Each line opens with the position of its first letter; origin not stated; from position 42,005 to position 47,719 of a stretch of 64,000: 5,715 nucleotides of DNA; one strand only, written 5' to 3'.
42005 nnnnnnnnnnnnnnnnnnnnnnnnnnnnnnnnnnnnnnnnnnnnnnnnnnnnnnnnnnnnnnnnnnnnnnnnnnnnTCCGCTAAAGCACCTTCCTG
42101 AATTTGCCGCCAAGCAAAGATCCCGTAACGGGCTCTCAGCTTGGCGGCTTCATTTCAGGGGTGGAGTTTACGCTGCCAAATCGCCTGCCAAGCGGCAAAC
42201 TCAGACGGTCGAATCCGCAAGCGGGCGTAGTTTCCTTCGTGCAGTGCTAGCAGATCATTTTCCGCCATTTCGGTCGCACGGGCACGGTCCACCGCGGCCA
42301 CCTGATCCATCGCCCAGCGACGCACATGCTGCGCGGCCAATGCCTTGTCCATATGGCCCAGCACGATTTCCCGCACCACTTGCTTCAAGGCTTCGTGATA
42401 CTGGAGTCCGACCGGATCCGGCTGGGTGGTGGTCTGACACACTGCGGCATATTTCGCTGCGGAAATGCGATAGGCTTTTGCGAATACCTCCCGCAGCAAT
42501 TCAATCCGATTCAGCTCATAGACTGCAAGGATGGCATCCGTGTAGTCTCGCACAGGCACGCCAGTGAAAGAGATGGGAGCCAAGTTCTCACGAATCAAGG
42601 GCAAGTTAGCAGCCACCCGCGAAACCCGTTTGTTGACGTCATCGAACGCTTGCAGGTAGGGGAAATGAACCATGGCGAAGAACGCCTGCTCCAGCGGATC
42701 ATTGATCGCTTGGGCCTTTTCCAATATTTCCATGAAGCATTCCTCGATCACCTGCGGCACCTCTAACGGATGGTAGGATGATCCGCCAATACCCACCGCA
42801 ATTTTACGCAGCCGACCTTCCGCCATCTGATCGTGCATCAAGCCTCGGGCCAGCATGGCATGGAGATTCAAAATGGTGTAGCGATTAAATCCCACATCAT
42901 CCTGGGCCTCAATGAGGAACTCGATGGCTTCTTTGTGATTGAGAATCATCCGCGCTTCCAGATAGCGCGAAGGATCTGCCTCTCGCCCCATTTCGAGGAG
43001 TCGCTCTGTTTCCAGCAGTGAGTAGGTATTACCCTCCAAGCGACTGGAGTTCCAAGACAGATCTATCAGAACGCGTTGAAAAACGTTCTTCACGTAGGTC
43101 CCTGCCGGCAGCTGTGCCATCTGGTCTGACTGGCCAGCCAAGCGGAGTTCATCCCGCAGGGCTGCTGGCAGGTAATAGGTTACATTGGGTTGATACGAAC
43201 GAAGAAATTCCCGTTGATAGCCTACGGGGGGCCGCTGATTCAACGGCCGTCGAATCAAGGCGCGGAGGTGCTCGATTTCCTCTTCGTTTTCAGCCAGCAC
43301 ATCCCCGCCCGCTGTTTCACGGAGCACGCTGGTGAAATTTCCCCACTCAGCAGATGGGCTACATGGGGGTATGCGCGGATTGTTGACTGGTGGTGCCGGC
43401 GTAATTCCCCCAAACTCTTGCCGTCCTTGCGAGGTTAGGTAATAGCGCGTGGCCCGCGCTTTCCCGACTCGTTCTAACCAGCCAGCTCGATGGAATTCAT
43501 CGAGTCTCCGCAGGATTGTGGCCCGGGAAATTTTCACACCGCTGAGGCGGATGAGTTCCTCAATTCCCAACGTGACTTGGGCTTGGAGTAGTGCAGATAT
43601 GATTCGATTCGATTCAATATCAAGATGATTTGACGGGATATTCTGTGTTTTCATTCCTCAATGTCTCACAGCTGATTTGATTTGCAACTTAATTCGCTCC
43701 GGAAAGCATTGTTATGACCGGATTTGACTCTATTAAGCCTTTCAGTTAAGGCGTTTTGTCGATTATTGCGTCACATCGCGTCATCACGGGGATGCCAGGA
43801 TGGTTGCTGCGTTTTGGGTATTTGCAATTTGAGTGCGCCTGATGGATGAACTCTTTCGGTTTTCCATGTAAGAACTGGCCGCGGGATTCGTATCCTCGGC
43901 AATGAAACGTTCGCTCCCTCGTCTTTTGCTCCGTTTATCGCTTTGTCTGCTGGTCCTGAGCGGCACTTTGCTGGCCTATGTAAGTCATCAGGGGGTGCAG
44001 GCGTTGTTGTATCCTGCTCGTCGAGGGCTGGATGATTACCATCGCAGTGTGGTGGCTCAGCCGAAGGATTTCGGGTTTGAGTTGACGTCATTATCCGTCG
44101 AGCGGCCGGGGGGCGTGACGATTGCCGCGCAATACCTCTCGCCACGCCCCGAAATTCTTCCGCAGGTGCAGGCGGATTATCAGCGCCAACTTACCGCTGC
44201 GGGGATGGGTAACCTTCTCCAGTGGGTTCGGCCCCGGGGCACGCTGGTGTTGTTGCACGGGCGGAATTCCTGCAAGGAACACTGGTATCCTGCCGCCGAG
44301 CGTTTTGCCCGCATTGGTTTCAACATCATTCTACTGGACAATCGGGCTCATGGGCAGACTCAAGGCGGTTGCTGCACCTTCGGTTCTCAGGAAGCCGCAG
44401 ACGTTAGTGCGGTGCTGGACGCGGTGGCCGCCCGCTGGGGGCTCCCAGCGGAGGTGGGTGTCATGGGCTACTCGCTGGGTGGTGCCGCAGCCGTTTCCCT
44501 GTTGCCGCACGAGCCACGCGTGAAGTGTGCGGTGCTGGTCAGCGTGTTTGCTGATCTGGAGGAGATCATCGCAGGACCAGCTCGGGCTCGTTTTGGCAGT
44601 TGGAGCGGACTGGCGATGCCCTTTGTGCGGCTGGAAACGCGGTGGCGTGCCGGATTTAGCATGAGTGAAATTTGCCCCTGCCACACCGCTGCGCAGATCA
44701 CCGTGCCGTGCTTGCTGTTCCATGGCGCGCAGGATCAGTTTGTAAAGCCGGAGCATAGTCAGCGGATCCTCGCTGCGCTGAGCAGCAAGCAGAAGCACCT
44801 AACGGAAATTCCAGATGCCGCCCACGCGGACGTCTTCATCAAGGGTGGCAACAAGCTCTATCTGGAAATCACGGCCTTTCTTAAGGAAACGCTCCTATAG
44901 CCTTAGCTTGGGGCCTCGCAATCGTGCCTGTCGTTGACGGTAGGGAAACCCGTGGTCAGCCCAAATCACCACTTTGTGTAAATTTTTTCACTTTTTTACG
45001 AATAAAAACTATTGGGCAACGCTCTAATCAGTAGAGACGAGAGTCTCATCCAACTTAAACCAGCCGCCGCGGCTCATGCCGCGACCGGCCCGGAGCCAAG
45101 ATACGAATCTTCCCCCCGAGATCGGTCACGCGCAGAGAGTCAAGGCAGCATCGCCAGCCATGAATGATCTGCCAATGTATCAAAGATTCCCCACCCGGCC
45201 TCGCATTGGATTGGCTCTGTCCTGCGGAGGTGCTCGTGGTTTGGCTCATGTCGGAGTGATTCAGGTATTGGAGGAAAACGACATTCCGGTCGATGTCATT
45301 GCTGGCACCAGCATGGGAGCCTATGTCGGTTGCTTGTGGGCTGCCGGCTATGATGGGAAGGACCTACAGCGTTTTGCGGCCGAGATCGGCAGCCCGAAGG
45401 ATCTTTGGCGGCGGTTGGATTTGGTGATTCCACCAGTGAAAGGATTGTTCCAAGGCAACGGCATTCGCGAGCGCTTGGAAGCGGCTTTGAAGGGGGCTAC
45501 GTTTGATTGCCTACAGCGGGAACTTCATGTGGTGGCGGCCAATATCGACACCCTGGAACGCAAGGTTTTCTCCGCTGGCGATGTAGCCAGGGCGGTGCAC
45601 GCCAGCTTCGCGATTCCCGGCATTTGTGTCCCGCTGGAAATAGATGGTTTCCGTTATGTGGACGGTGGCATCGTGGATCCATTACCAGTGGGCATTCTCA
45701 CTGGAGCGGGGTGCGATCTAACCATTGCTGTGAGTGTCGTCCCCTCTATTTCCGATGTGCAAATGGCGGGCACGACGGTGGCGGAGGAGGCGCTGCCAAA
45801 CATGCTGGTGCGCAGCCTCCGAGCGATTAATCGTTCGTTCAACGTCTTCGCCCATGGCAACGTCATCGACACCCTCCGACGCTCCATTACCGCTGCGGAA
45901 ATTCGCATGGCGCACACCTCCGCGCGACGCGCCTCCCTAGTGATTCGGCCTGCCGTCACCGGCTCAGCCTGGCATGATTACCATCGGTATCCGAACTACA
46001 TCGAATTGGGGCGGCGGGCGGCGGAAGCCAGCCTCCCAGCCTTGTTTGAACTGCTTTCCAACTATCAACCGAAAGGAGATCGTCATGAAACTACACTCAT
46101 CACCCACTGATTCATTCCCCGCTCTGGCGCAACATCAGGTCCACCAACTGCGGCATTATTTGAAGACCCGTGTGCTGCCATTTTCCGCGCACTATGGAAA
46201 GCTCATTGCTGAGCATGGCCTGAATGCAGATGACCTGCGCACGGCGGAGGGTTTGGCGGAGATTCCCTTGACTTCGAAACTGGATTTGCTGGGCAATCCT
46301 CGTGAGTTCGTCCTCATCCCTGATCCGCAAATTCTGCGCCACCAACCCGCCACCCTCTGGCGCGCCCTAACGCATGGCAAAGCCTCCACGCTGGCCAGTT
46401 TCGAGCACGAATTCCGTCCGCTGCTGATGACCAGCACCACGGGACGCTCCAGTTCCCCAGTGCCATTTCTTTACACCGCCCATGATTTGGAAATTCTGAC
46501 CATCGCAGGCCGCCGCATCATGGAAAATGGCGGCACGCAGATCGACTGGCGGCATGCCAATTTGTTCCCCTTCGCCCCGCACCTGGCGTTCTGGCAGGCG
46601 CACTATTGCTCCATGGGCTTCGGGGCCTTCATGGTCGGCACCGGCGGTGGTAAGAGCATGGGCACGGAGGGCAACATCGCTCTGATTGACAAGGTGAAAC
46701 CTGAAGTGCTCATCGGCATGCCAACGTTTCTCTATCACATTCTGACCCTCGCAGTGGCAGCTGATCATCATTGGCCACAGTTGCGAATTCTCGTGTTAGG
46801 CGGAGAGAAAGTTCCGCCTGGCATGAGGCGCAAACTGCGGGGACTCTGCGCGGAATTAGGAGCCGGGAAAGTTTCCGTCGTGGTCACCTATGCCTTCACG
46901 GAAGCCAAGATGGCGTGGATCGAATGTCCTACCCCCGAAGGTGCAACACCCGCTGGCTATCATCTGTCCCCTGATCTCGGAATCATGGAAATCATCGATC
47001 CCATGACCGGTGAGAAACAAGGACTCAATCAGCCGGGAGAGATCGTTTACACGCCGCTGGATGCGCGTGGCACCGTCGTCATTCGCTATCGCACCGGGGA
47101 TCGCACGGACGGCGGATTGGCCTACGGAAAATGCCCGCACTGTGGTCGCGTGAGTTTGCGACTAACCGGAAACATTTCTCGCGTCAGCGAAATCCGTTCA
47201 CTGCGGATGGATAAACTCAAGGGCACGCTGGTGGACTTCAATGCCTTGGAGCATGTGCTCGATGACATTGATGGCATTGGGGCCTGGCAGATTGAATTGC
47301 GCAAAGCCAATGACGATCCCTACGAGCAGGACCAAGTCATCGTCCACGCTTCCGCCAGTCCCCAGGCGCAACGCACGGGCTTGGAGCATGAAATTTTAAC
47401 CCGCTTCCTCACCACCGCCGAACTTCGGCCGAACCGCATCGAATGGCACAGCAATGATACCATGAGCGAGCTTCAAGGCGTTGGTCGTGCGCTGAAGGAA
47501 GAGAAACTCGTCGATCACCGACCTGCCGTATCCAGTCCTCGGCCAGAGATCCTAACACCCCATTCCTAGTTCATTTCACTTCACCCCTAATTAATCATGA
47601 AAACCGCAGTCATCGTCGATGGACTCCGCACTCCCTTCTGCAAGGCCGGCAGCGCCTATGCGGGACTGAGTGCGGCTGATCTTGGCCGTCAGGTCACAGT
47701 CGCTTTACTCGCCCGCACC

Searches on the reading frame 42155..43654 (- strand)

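Call 47: search_protein_families(library=pfam, proteins=[window:42155-43654:-], max_evalue=0.0001)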
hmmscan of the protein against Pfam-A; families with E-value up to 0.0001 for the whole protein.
window:42155-43654:- (499 aa): 1 family
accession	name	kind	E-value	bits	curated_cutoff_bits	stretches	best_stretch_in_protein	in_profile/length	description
PF02661.23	Fic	-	5.1e-08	34.1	24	1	257-352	3-92/93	Fic/DOC family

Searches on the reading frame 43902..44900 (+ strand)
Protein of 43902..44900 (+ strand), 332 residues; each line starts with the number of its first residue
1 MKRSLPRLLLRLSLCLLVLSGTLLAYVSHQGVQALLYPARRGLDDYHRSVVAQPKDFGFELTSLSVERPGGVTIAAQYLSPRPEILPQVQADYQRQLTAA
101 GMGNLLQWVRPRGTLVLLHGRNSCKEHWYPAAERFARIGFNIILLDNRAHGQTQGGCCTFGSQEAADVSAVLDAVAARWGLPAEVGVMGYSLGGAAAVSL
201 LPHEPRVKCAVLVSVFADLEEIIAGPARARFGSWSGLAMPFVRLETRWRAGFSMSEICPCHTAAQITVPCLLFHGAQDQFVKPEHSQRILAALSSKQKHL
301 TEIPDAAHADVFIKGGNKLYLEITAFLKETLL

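Call 47: search_protein_families(library=pfam, proteins=[window:43902-44900:+], max_evalue=0.0001)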
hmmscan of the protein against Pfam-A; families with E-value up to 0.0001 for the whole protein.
window:43902-44900:+ (332 aa): 7 families
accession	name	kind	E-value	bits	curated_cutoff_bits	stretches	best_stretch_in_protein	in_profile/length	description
PF12146.15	Hydrolase_4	-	2.9e-24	86.1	27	2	110-244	2-139/239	Serine aminopeptidase, S33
PF00561.26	Abhydrolase_1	-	7.3e-18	65.6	25.8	1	114-218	2-108/245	alpha/beta hydrolase fold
PF02129.25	Peptidase_S15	-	2.3e-12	47.6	23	1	127-221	46-134/262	X-Pro dipeptidyl-peptidase (S15 family)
PF00326.27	Peptidase_S9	-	1.7e-10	41.2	22.6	1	161-331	41-210/213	Prolyl oligopeptidase family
PF12697.13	Abhydrolase_6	-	1e-09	39.8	26.3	1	115-308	1-204/217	Alpha/beta hydrolase family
PF01738.24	DLH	-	3.1e-06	27.4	21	0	167-211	80-125/217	Dienelactone hydrolase family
PF03959.19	FSH1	-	8.5e-06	26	21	1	185-299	103-191/211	Serine hydrolase (FSH1)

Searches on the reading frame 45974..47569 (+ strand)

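Call 47: search_protein_families(library=pfam, proteins=[window:45974-47569:+], max_evalue=0.0001)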
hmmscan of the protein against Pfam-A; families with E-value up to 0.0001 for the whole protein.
window:45974-47569:+ (531 aa): 1 family
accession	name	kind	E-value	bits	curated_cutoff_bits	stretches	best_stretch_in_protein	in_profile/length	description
PF00501.34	AMP-binding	-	9e-11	41.6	29.9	1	208-359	222-374/384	AMP-binding enzyme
